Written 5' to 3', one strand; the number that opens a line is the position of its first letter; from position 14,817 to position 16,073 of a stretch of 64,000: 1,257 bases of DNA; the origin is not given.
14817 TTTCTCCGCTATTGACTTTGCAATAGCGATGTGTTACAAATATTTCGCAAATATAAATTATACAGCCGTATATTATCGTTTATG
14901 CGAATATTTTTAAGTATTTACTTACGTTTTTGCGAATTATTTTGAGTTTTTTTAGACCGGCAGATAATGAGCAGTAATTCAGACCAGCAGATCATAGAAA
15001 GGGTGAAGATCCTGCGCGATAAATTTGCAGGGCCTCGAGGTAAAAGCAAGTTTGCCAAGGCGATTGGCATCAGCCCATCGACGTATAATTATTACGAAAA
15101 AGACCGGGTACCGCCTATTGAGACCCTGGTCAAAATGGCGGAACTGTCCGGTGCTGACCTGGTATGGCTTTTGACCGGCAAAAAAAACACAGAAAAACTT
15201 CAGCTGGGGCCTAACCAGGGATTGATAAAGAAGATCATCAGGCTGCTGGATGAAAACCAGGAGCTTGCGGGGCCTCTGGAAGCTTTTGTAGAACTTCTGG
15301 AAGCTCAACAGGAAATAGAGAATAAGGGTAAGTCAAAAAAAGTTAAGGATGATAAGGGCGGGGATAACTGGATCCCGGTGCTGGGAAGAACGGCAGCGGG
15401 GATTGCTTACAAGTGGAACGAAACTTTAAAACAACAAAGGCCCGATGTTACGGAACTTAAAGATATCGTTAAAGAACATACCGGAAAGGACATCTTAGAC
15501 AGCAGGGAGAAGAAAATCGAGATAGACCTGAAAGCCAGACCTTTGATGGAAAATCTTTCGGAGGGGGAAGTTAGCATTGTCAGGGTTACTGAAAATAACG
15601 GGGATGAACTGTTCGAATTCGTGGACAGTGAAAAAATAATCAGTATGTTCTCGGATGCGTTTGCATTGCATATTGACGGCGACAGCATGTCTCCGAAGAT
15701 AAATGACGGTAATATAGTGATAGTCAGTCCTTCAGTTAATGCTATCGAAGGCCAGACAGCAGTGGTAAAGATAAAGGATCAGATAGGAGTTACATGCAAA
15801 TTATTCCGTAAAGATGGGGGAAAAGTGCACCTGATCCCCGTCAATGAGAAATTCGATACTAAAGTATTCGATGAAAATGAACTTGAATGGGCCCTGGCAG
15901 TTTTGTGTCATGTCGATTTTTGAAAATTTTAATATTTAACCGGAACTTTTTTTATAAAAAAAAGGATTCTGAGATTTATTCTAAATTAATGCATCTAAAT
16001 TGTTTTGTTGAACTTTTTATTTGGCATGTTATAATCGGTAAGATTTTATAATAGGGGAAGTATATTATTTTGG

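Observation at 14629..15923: Second LexA-like self-cleaving repressor (XRE HTH + S24) with a lambda-like operator triplet and a divergent small ORF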

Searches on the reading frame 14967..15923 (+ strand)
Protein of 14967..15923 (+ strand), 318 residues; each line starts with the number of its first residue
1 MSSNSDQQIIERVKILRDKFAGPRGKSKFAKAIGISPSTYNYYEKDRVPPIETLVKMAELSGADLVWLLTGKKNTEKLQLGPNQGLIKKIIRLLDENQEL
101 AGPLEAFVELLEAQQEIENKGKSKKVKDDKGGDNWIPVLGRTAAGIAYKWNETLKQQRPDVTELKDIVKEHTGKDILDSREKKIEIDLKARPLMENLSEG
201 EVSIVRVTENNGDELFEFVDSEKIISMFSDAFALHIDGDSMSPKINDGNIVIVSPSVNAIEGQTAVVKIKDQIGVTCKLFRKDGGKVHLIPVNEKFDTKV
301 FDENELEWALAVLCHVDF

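Call 3: search_protein_families(library=pfam, proteins=[window:14967-15923:+], max_evalue=0.01)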
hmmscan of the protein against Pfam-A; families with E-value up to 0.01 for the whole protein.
window:14967-15923:+ (318 aa): 5 families
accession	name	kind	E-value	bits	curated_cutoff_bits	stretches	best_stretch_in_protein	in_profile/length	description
PF00717.28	Peptidase_S24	-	2.9e-18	66.1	23.3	1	226-308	30-111/116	Peptidase S24-like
PF01381.28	HTH_3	-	1.5e-08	35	23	1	25-68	9-55/55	Helix-turn-helix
PF12844.13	HTH_19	-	1.1e-06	28.9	30.2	1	25-72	14-62/64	Helix-turn-helix domain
PF07022.19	Phage_CI_repr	-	8.8e-06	26.4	22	1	27-74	16-63/65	Bacteriophage CI repressor helix-turn-helix domain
PF13560.12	HTH_31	-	0.0013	19.4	27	1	28-64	19-57/64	Helix-turn-helix domain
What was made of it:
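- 14967..15923 (+): Repressor gene, 318 aa: XRE-type HTH, helical linker, LexA-like cleavage motif, family-specific insertion, S24 catalytic core. Pfam HTH_3 and Peptidase_S24 (call 3).
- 15642..15890 (+): S24 catalytic core, with Ser240 (15684-15686) and Lys278 (15798-15800). Pfam (call 3).
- Checked: ORF 14967-15923 (+) encodes 318 aa with Pfam HTH_3 (residues 25-68, E 1.5e-8) and Peptidase_S24 (226-308, E 2.9e-18) (call 3).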

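Call 8: find_homologous_proteins(query=window:14967-15923:+)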
Query window:14967-15923:+ (318 aa): 956 proteins with E <= 0.001 among 2419 candidates; the best 120 are listed.
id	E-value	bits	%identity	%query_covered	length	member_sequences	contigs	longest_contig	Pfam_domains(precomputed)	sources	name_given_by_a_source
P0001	4.5e-205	698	100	100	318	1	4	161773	PF12844.14,PF00717.29,PF01381.29,PF07022.20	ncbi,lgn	-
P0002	9.4e-142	490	68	99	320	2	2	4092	PF12844.14,PF00717.29,PF01381.29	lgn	-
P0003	6.6e-101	356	53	99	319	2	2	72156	PF00717.29,PF01381.29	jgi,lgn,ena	-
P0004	1.9e-100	354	52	98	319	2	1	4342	PF12844.14,PF00717.29,PF01381.29,PF07022.20,PF13560.13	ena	-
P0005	8.1e-100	352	51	99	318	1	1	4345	PF12844.14,PF00717.29,PF01381.29,PF07022.20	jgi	jgi:transcriptional regulator with XRE-family HTH domain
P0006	3.8e-99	350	53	97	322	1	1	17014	PF12844.14,PF00717.29,PF01381.29,PF07022.20,PF13560.13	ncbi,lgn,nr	ncbi:MAG: helix-turn-helix domain-containing protein [Sedimentisphaerales bacterium]|nr:helix-turn-h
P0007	4.1e-99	350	51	98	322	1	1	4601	PF12844.14,PF00717.29,PF01381.29,PF13560.13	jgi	jgi:transcriptional regulator with XRE-family HTH domain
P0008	4.5e-99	350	52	99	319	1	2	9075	PF12844.14,PF00717.29,PF01381.29,PF07022.20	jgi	-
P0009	4.9e-99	350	51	98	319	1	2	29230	PF12844.14,PF00717.29,PF01381.29,PF07022.20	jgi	-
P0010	9.7e-99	349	50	100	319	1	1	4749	PF00717.29,PF01381.29,PF07022.20,PF13560.13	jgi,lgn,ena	-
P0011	1.4e-98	348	52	100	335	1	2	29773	PF12844.14,PF00717.29,PF01381.29,PF07022.20,PF13560.13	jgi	-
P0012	1.8e-98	348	52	99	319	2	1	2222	PF12844.14,PF00717.29,PF01381.29,PF07022.20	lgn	-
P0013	1.9e-98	348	50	99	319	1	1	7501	PF12844.14,PF00717.29,PF01381.29,PF07022.20,PF13560.13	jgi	jgi:transcriptional regulator with XRE-family HTH domain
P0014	2.7e-98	347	51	99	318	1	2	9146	PF00717.29,PF01381.29,PF07022.20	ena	-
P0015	3.2e-98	347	50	99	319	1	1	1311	PF12844.14,PF00717.29,PF01381.29,PF07022.20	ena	-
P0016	3.6e-98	347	50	98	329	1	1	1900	PF12844.14,PF00717.29,PF01381.29,PF07022.20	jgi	jgi:transcriptional regulator with XRE-family HTH domain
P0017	4.0e-98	347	50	100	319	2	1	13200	PF12844.14,PF00717.29,PF01381.29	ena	-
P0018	5.2e-98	346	49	99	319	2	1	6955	PF12844.14,PF00717.29,PF01381.29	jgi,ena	-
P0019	8.3e-98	345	49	100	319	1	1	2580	PF12844.14,PF00717.29,PF01381.29,PF07022.20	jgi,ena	-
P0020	9.7e-98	345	51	99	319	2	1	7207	PF12844.14,PF00717.29,PF01381.29,PF13560.13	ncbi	-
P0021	1.2e-97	345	49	99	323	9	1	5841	PF00717.29,PF01381.29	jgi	-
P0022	1.3e-97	345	50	100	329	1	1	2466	PF12844.14,PF00717.29,PF01381.29,PF07022.20,PF13560.13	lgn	-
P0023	1.4e-97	345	49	100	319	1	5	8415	PF12844.14,PF00717.29,PF01381.29,PF07022.20,PF13560.13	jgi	jgi:transcriptional regulator with XRE-family HTH domain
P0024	3.5e-97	343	51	97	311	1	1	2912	PF12844.14,PF00717.29,PF01381.29,PF07022.20,PF13560.13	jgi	-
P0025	4.2e-97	343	50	99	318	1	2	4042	PF12844.14,PF00717.29,PF01381.29,PF13560.13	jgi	-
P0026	5.7e-97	343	50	97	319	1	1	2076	PF12844.14,PF00717.29,PF01381.29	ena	-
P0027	8.0e-97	342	50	97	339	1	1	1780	PF12844.14,PF00717.29,PF01381.29,PF07022.20,PF13560.13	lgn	-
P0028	8.2e-97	342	50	98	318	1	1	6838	PF12844.14,PF00717.29,PF01381.29,PF07022.20,PF13560.13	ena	-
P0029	1.0e-96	342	52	99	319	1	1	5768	PF00717.29,PF01381.29,PF07022.20,PF13560.13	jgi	-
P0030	1.3e-96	342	49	99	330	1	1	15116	PF12844.14,PF00717.29,PF01381.29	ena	-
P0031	1.3e-96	342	50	97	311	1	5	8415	PF12844.14,PF00717.29,PF01381.29,PF07022.20,PF13560.13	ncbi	ncbi:MAG: S24 family peptidase [Planctomycetota bacterium]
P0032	1.3e-96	342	48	100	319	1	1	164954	PF12844.14,PF00717.29,PF01381.29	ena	-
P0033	1.5e-96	341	51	98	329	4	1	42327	PF12844.14,PF00717.29,PF01381.29,PF07022.20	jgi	jgi:transcriptional regulator with XRE-family HTH domain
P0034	1.5e-96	341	50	100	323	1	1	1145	PF12844.14,PF00717.29,PF01381.29,PF07022.20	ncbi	-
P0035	1.8e-96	341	51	100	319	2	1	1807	PF12844.14,PF00717.29,PF01381.29,PF13560.13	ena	-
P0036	2.1e-96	341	48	100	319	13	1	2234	PF12844.14,PF00717.29,PF01381.29,PF07022.20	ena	-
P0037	2.3e-96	341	49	99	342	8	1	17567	PF12844.14,PF00717.29,PF01381.29,PF07022.20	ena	-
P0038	2.4e-96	341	53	97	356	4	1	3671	PF12844.14,PF00717.29,PF01381.29,PF07022.20,PF13560.13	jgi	-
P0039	2.6e-96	341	50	100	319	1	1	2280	PF12844.14,PF00717.29,PF01381.29,PF07022.20,PF13560.13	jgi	-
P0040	2.6e-96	341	51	98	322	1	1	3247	PF12844.14,PF00717.29,PF01381.29,PF07022.20,PF13560.13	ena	-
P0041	3.2e-96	340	50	98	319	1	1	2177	PF12844.14,PF00717.29,PF01381.29,PF07022.20,PF13560.13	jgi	-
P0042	3.8e-96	340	50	98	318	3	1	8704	PF12844.14,PF00717.29,PF01381.29,PF07022.20,PF13560.13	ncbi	-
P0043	4.9e-96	340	50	100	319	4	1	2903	PF12844.14,PF00717.29,PF01381.29,PF07022.20,PF13560.13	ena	-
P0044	5.0e-96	340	51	99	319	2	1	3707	PF12844.14,PF00717.29,PF01381.29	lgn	-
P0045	5.8e-96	339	51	100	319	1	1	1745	PF12844.14,PF00717.29,PF01381.29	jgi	jgi:transcriptional regulator with XRE-family HTH domain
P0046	6.0e-96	339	49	99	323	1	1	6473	PF12844.14,PF00717.29,PF01381.29,PF07022.20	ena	-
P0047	6.1e-96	339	50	98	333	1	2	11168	PF12844.14,PF00717.29,PF01381.29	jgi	jgi:transcriptional regulator with XRE-family HTH domain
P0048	6.3e-96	339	51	97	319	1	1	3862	PF00717.29,PF01381.29,PF07022.20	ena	-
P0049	6.7e-96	339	51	99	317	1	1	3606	PF12844.14,PF00717.29,PF01381.29,PF07022.20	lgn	-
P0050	6.9e-96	339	49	99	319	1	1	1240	PF12844.14,PF00717.29,PF01381.29,PF07022.20,PF13560.13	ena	-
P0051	7.6e-96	339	50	98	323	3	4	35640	PF12844.14,PF00717.29,PF01381.29,PF07022.20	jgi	-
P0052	8.2e-96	339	52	100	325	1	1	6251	PF12844.14,PF00717.29,PF01381.29,PF07022.20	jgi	jgi:transcriptional regulator with XRE-family HTH domain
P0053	8.4e-96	339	49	98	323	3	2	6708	PF12844.14,PF00717.29,PF01381.29,PF13560.13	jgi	-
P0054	9.9e-96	339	50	99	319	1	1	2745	PF12844.14,PF00717.29,PF01381.29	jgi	-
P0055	1.0e-95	339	49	100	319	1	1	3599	PF12844.14,PF00717.29,PF01381.29,PF07022.20,PF13560.13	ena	-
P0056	1.2e-95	338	49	100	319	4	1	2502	PF12844.14,PF00717.29,PF01381.29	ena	-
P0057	1.6e-95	338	50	98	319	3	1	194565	PF12844.14,PF00717.29,PF01381.29,PF07022.20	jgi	-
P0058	1.6e-95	338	48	97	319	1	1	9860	PF12844.14,PF00717.29,PF01381.29,PF07022.20,PF13560.13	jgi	-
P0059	1.7e-95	338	48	100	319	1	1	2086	PF12844.14,PF00717.29,PF01381.29,PF07022.20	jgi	jgi:transcriptional regulator with XRE-family HTH domain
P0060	1.8e-95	338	48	99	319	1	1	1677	PF12844.14,PF00717.29,PF01381.29,PF07022.20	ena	-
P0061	1.8e-95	338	50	98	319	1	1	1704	PF12844.14,PF00717.29,PF01381.29,PF07022.20,PF13560.13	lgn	-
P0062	2.0e-95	338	51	99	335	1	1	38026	PF12844.14,PF00717.29,PF01381.29,PF07022.20,PF13560.13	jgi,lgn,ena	jgi:transcriptional regulator with XRE-family HTH domain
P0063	2.0e-95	338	49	98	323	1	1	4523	PF12844.14,PF00717.29,PF01381.29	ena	-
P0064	2.1e-95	338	50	100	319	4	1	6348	PF12844.14,PF00717.29,PF01381.29,PF07022.20,PF13560.13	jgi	jgi:transcriptional regulator with XRE-family HTH domain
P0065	2.2e-95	338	49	100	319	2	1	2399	PF12844.14,PF00717.29,PF01381.29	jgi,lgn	jgi:transcriptional regulator with XRE-family HTH domain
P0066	2.3e-95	337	48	99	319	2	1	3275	PF12844.14,PF00717.29,PF01381.29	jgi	jgi:SOS-response transcriptional repressor LexA/transcriptional regulator with XRE-family HTH domain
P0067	2.8e-95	337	50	96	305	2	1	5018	PF00717.29,PF01381.29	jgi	-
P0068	3.0e-95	337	49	98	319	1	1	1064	PF12844.14,PF00717.29,PF01381.29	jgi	-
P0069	3.0e-95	337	50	99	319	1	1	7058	PF12844.14,PF00717.29,PF01381.29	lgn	-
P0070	3.1e-95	337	50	98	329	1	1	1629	PF12844.14,PF00717.29,PF01381.29,PF07022.20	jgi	jgi:transcriptional regulator with XRE-family HTH domain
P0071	3.1e-95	337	51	98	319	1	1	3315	PF12844.14,PF00717.29,PF01381.29,PF07022.20,PF13560.13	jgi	jgi:transcriptional regulator with XRE-family HTH domain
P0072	3.3e-95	337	48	98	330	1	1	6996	PF00717.29,PF01381.29,PF13560.13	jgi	jgi:transcriptional regulator with XRE-family HTH domain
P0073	3.3e-95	337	51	100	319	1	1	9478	PF12844.14,PF00717.29,PF01381.29,PF07022.20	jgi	-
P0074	3.3e-95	337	50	99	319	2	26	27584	PF12844.14,PF00717.29,PF01381.29,PF07022.20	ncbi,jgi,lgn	-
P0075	3.4e-95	337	48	99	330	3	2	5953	PF12844.14,PF00717.29,PF01381.29,PF07022.20,PF13560.13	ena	-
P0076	3.6e-95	337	51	97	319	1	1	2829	PF12844.14,PF00717.29,PF01381.29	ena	-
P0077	3.7e-95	337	50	98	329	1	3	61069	PF12844.14,PF00717.29,PF01381.29,PF07022.20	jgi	jgi:transcriptional regulator with XRE-family HTH domain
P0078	5.3e-95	336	51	97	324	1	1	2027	PF12844.14,PF00717.29,PF01381.29,PF13560.13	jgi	jgi:transcriptional regulator with XRE-family HTH domain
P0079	5.3e-95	336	50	100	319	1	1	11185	PF12844.14,PF00717.29,PF01381.29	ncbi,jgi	-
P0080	6.1e-95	336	48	100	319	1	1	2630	PF12844.14,PF00717.29,PF01381.29,PF07022.20,PF13560.13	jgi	-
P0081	6.7e-95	336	50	97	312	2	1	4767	PF12844.14,PF00717.29,PF01381.29,PF07022.20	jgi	-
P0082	7.9e-95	336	49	98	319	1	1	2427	PF12844.14,PF00717.29,PF01381.29,PF07022.20,PF13560.13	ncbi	-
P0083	8.0e-95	336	49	97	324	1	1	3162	PF12844.14,PF00717.29,PF01381.29,PF07022.20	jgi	jgi:SOS-response transcriptional repressor LexA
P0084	8.0e-95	336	50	100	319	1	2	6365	PF12844.14,PF00717.29,PF01381.29,PF07022.20,PF13560.13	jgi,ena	-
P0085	8.5e-95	336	47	100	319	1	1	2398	PF12844.14,PF00717.29,PF01381.29,PF07022.20,PF13560.13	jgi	-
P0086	8.5e-95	336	50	100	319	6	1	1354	PF12844.14,PF00717.29,PF01381.29,PF07022.20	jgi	jgi:transcriptional regulator with XRE-family HTH domain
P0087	8.6e-95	336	49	100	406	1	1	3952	PF12844.14,PF00717.29,PF01381.29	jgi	jgi:transcriptional regulator with XRE-family HTH domain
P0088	8.9e-95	336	48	100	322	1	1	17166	PF12844.14,PF00717.29,PF01381.29,PF07022.20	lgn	-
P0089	9.1e-95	335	51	98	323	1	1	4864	PF12844.14,PF00717.29,PF01381.29,PF07022.20,PF13560.13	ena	-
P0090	9.1e-95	335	50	100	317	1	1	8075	PF12844.14,PF00717.29,PF01381.29,PF13560.13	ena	-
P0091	1.0e-94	335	48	98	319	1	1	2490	PF12844.14,PF00717.29,PF01381.29,PF13560.13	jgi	-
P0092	1.1e-94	335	49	100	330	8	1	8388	PF12844.14,PF00717.29,PF01381.29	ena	-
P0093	1.1e-94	335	49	99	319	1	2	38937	PF12844.14,PF00717.29,PF01381.29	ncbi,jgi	-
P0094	1.2e-94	335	48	97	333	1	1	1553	PF12844.14,PF00717.29,PF01381.29,PF07022.20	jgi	jgi:SOS-response transcriptional repressor LexA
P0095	1.2e-94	335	47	100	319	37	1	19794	PF12844.14,PF00717.29,PF01381.29,PF07022.20,PF13560.13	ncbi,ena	-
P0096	1.2e-94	335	50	100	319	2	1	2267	PF12844.14,PF00717.29,PF01381.29,PF07022.20,PF13560.13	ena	-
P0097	1.3e-94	335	50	100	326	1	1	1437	PF12844.14,PF00717.29,PF01381.29,PF07022.20,PF13560.13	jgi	-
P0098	1.3e-94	335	49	100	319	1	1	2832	PF12844.14,PF00717.29,PF01381.29,PF07022.20,PF13560.13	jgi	-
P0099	1.4e-94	335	49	98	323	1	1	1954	PF00717.29,PF01381.29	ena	-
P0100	1.4e-94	335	50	97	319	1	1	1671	PF12844.14,PF00717.29,PF01381.29,PF07022.20,PF13560.13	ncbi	-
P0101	1.4e-94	335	51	100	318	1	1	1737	PF12844.14,PF00717.29,PF01381.29,PF07022.20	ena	-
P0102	1.4e-94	335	49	100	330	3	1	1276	PF12844.14,PF00717.29,PF01381.29,PF07022.20,PF13560.13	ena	-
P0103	1.6e-94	335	49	100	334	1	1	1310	PF12844.14,PF00717.29,PF01381.29,PF07022.20,PF13560.13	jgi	jgi:transcriptional regulator with XRE-family HTH domain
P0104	1.6e-94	335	48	100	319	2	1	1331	PF12844.14,PF00717.29,PF01381.29,PF07022.20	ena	-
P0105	1.7e-94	335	50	100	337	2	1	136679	PF12844.14,PF00717.29,PF01381.29,PF07022.20,PF13560.13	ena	-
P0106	1.8e-94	335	49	100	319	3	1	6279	PF00717.29,PF01381.29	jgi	-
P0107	1.8e-94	335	50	97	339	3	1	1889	PF12844.14,PF00717.29,PF01381.29,PF07022.20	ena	-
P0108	1.8e-94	335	50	100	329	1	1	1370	PF12844.14,PF00717.29,PF01381.29,PF07022.20,PF13560.13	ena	-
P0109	1.9e-94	334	48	99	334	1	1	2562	PF12844.14,PF00717.29,PF01381.29,PF07022.20,PF13560.13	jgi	jgi:transcriptional regulator with XRE-family HTH domain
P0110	2.0e-94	334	49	99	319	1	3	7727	PF12844.14,PF00717.29,PF01381.29,PF07022.20,PF13560.13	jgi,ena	-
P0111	2.1e-94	334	49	100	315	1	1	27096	PF12844.14,PF00717.29,PF01381.29,PF07022.20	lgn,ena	-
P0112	2.2e-94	334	49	99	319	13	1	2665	PF12844.14,PF00717.29,PF01381.29,PF07022.20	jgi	jgi:transcriptional regulator with XRE-family HTH domain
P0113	2.3e-94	334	49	100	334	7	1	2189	PF12844.14,PF00717.29,PF01381.29,PF07022.20,PF13560.13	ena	-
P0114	2.4e-94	334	50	98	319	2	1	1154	PF12844.14,PF00717.29,PF01381.29,PF07022.20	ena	-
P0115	2.4e-94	334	49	100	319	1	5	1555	PF12844.14,PF00717.29,PF01381.29,PF07022.20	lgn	-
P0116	2.5e-94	334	49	100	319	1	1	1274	PF12844.14,PF00717.29,PF01381.29,PF07022.20,PF13560.13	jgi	-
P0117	2.6e-94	334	48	100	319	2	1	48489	PF12844.14,PF00717.29,PF01381.29,PF07022.20,PF13560.13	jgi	-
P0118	2.7e-94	334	48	99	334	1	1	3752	PF12844.14,PF00717.29,PF01381.29,PF07022.20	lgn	-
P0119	2.8e-94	334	49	99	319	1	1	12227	PF00717.29,PF01381.29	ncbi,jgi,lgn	-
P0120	2.8e-94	334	49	98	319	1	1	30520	PF12844.14,PF00717.29,PF01381.29,PF07022.20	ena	-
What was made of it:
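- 14967..15923 (+): 956 homologs of about 319 aa (call 8).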

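Call 10: find_related_loci(query=A1, collection=genome_contigs, flank=4000)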
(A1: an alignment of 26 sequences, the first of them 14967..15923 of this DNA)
Query A1 (318 aa) in genome_contigs; peptide patterns used: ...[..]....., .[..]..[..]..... (x = any residue, [..] = any of these).
567 stretches matched a pattern; 445 encode a relative of the query (tblastn E <= 1e-3); the best 80 are kept; 80 distinct loci.
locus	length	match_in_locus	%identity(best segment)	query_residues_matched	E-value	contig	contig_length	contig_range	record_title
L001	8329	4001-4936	53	10-318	7e-106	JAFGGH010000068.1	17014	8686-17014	MAG: Sedimentisphaerales bacterium isolate Zod_Metabat.138 k87_9313499, whole genome shotgun sequence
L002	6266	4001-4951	51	1-316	9e-106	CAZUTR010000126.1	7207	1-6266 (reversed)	MAG TPA_asm: uncultured Pirellulales bacterium isolate binchicken_co89_511 genome assembly, contig: NODE_21832_length_72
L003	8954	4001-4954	48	1-317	7e-105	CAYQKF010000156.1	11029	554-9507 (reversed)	MAG TPA_asm: uncultured Pirellulales bacterium isolate SRP068000_co2_145 genome assembly, contig: NODE_6522_length_11029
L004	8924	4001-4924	53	10-316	1e-104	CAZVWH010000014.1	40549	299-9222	MAG TPA_asm: uncultured Pirellulales bacterium isolate binchicken_co262_238 genome assembly, contig: NODE_794_length_405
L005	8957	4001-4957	49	1-318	1e-103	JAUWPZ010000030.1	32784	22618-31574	MAG: Sedimentisphaerales bacterium isolate CSMAG_2489 CSMAG_2489_k141_720211_length_32784_cov_15.6797, whole genome shot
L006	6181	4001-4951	49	6-318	9e-104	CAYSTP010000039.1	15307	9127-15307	MAG TPA_asm: uncultured Pirellulales bacterium isolate binchicken_co89_140 genome assembly, contig: NODE_7197_length_153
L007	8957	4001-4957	47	1-318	7e-104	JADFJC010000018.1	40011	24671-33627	MAG: Planctomycetota bacterium isolate B3T3L8 B3T3L8_NODE199, whole genome shotgun sequence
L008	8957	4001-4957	50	1-318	1e-103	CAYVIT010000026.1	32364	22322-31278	MAG TPA_asm: uncultured Pirellulales bacterium isolate binchicken_co196_99 genome assembly, contig: NODE_1546_length_323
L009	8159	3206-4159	48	1-317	3e-103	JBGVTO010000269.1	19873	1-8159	MAG: Phycisphaerae bacterium isolate S_218_B3 k127_475545, whole genome shotgun sequence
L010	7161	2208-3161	47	1-317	2e-103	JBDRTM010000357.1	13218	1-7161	MAG: Planctomycetota bacterium isolate MEGAHIT-group-3.76 k141_625626, whole genome shotgun sequence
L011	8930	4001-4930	50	9-318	2e-103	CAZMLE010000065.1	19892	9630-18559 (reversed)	MAG TPA_asm: uncultured Pirellulales bacterium isolate binchicken_co103_323 genome assembly, contig: NODE_2601_length_19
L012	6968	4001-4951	48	1-316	4e-103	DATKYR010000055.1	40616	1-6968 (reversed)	MAG TPA_asm: Sedimentisphaerales bacterium isolate SMAG_U14224 k141_1375442, whole genome shotgun sequence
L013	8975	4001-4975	51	1-317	4e-103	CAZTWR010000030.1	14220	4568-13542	MAG TPA_asm: uncultured Pirellulales bacterium isolate SRP214966_co5_400 genome assembly, contig: NODE_3818_length_14220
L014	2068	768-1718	49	1-316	4e-108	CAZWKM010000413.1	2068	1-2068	MAG TPA_asm: uncultured Pirellulales bacterium isolate SRP068000_co2_152 genome assembly, contig: NODE_109888_length_206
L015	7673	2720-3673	50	1-318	1e-102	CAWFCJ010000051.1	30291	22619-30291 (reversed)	MAG: Sedimentisphaerales bacterium isolate MFD04408.bin.2.138 genome assembly, contig: contig_54411, whole genome shotgu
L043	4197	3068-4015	49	9-316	4e-100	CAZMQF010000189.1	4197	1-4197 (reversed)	MAG TPA_asm: uncultured Pirellulales bacterium isolate binchicken_co262_31 genome assembly, contig: NODE_25424_length_41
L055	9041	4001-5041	46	1-318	5e-97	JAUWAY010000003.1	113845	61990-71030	MAG: Phycisphaerae bacterium isolate CSMAG_1306 CSMAG_1306_k141_848744_length_113845_cov_11.9647, whole genome shotgun s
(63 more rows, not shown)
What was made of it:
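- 14967..15923 (+): 445 species genomes (call 10).
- About 50% identity across 445 species points to old vertical descent (calls 8, 10).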

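Call 30: search_solved_structures(query=A1, max_evalue=0.001, show_alignments=2)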
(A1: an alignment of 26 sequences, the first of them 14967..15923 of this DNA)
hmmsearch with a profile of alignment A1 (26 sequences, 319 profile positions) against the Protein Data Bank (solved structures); distinct sequences matched with E-value up to 0.001: 13.
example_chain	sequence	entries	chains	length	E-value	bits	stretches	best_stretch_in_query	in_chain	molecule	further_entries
1i4v_A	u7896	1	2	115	7.8e-07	31.9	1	232-317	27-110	UMUD' PROTEIN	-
1ay9_A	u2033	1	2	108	7.8e-07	31.9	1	232-317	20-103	UMUD PROTEIN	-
1umu_A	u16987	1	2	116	8.1e-07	31.9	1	232-317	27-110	UMUD'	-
8gmt_B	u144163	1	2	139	9.4e-07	31.7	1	232-317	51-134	DNA polymerase V subunit UmuD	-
7b5g_A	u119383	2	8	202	1.3e-05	27.9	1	233-307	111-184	LexA repressor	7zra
7ocj_A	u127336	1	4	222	1.7e-05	27.5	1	233-307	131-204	LexA repressor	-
1jhf_A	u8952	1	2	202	2.2e-05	27.1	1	232-307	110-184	LEXA REPRESSOR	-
1jhc_A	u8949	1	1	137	2.9e-05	26.8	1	233-307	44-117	LEXA REPRESSOR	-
8gms_A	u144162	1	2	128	4.8e-05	26.1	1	232-307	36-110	LexA repressor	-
1jhe_A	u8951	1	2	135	5.3e-05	25.9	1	232-307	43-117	LEXA REPRESSOR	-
1jhh_A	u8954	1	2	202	6.1e-05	25.7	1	233-307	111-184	LEXA REPRESSOR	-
3jso_A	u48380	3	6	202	8.4e-05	25.3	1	232-307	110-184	LexA repressor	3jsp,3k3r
8trg_I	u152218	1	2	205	8.6e-05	25.2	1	232-307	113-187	LexA repressor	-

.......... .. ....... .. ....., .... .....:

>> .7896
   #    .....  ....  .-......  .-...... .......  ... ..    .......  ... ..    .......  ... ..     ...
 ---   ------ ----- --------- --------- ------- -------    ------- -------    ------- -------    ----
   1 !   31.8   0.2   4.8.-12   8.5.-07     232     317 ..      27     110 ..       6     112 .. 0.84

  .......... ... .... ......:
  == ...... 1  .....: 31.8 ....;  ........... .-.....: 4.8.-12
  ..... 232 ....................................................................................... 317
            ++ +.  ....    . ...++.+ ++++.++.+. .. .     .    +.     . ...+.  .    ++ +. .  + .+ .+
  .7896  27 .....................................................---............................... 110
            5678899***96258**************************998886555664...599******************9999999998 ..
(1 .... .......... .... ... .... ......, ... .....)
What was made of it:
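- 15642..15890 (+): PDB profile hits to UmuD and LexA over 232-317 (call 30).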
